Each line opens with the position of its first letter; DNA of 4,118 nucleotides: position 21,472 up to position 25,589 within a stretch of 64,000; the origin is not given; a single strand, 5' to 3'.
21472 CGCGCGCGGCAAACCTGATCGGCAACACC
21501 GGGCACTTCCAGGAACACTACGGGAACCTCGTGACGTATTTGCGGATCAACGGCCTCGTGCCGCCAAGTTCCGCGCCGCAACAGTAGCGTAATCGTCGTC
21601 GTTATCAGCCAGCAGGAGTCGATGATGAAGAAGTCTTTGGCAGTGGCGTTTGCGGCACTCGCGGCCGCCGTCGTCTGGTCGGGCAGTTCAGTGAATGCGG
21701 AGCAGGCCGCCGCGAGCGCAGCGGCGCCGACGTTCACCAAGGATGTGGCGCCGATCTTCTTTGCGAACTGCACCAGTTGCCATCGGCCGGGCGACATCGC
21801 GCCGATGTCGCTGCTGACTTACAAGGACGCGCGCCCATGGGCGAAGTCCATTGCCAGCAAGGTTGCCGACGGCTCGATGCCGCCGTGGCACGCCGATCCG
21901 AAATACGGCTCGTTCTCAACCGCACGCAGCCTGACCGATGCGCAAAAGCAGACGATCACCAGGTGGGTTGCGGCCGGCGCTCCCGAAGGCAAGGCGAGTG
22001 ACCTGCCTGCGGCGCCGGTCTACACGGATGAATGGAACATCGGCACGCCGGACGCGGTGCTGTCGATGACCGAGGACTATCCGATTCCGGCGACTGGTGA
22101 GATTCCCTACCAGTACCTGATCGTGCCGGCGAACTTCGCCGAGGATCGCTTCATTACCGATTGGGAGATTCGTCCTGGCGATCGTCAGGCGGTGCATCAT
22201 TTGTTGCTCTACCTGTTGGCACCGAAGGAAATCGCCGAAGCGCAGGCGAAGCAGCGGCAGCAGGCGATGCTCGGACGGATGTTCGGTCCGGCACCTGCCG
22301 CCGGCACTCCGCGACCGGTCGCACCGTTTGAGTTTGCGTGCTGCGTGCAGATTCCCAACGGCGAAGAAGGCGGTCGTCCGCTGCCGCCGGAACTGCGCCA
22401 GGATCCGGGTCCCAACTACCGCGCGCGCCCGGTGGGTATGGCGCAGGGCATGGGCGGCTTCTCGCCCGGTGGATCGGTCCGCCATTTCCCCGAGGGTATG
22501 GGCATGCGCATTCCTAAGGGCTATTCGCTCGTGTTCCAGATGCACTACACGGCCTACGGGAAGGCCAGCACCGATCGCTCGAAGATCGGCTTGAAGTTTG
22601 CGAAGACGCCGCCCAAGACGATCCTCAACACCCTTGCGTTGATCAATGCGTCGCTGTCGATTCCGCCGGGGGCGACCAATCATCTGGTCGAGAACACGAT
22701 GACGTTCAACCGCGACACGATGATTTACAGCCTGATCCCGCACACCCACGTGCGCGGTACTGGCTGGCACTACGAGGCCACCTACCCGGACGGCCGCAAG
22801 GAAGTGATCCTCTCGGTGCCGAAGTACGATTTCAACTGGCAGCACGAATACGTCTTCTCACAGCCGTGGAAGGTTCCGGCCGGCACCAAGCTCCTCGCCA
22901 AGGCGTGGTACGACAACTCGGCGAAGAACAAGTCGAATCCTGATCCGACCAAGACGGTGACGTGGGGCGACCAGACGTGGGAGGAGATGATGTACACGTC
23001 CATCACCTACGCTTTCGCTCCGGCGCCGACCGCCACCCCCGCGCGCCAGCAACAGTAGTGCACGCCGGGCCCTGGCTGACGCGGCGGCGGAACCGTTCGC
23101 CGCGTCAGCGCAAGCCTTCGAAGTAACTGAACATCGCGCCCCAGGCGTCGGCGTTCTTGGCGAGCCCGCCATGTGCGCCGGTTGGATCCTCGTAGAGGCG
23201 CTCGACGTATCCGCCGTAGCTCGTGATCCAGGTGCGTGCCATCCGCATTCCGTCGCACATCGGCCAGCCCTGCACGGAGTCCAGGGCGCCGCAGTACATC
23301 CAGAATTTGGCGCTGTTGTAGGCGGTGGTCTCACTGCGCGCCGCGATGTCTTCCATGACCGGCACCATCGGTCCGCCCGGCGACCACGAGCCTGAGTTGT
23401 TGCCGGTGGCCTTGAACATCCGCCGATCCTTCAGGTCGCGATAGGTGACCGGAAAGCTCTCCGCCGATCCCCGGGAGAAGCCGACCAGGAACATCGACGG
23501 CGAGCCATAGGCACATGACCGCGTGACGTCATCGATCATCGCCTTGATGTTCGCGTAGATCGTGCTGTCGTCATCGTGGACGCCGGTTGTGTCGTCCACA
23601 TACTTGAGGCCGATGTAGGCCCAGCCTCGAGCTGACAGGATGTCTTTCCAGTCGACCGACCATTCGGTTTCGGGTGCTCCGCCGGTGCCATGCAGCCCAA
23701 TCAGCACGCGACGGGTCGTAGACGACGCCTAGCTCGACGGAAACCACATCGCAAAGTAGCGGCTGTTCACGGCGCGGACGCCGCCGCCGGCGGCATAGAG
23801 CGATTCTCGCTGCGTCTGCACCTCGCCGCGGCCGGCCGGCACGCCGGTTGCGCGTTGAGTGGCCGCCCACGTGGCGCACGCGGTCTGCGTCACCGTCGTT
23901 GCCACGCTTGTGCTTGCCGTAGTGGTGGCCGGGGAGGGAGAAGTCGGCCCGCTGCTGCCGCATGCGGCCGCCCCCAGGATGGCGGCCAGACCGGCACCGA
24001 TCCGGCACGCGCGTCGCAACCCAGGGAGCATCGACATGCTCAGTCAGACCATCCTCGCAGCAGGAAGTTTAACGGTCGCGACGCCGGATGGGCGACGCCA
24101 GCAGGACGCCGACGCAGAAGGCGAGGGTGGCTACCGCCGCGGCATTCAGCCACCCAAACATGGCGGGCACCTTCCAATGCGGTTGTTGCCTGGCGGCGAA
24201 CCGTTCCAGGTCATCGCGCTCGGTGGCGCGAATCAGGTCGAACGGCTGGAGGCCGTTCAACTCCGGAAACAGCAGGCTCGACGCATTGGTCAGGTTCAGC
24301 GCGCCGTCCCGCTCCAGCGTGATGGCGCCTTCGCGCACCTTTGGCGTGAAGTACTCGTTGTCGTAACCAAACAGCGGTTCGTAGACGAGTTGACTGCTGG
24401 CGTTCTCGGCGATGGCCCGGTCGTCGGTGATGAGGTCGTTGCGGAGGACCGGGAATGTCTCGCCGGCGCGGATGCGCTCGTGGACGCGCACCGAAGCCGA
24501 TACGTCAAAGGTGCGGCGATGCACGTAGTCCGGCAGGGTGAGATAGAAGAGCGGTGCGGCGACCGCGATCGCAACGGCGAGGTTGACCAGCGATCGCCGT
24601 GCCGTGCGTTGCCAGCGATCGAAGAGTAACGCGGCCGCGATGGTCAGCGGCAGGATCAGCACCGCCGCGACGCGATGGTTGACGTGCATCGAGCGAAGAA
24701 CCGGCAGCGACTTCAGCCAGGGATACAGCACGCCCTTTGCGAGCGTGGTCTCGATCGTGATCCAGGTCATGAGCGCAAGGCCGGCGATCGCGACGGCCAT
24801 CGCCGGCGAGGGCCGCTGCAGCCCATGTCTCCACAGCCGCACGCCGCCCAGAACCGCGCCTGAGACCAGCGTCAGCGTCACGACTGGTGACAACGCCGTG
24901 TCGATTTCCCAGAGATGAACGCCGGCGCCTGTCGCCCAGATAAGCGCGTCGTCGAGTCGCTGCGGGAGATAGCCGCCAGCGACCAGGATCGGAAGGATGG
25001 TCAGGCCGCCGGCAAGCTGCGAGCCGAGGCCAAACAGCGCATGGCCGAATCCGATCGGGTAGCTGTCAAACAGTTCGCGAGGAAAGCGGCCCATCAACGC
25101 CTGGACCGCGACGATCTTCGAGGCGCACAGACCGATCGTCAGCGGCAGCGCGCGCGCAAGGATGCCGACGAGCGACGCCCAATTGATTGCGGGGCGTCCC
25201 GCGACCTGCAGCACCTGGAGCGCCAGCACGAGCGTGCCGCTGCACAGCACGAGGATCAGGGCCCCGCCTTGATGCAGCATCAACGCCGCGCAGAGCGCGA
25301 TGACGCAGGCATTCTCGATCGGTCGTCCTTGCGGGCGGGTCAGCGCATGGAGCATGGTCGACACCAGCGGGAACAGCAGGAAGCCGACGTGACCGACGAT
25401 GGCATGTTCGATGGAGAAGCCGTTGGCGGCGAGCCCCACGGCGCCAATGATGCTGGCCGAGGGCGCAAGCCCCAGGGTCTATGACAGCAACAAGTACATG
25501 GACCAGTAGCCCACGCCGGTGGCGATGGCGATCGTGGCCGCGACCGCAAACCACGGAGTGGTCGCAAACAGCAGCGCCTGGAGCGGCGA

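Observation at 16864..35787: Four envelope-protein genes each interrupted by one in-frame TAG, while TAG is a genuine terminator elsewhere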

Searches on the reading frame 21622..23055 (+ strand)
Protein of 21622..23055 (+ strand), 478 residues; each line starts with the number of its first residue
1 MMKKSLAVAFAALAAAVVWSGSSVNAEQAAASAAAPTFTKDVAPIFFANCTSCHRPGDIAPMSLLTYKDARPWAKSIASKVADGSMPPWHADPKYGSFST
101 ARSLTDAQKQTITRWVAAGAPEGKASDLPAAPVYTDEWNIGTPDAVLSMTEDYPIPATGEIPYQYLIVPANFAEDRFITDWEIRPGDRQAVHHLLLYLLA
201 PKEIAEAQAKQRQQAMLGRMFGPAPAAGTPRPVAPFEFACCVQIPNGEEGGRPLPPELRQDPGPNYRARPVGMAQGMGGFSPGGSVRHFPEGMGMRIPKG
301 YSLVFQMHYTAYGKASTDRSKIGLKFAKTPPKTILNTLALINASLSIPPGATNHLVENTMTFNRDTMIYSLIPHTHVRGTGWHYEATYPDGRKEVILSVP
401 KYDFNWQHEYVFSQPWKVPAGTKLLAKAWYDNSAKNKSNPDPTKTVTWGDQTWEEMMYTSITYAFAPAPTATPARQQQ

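Call 52: search_protein_families(library=ncbifam, proteins=[window:21622-23055:+], max_evalue=0.01)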
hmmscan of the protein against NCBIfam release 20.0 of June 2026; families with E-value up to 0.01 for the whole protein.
window:21622-23055:+ (478 aa): 0 families

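Call 67: search_protein_families(library=pfam, proteins=[window:21622-23055:+], max_evalue=0.00001)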
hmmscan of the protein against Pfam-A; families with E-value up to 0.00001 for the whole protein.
window:21622-23055:+ (478 aa): 0 families

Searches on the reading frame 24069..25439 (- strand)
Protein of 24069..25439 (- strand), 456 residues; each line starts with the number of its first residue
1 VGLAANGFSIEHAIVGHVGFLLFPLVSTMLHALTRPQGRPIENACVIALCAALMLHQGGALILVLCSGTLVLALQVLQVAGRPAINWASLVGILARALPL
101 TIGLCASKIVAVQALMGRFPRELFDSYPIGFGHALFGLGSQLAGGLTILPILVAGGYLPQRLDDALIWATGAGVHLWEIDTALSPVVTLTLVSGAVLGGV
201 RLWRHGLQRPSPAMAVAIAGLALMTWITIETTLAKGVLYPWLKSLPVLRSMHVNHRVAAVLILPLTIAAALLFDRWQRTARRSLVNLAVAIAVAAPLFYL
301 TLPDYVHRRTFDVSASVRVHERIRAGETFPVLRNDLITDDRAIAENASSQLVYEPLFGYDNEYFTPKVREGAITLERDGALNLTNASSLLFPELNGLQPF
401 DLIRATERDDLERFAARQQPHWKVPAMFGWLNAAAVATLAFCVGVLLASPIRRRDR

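Call 16: find_related_loci(query=window:24069-25439:-, collection=genome_contigs, flank=10000)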
Query window:24069-25439:- (456 aa) in genome_contigs; peptide patterns used: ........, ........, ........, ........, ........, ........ (x = any residue, [..] = any of these).
50 stretches matched a pattern, but none encodes a relative of the query by tblastn (E <= 1e-3).
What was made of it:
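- Tried and rejected: No relative was found (call 16).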
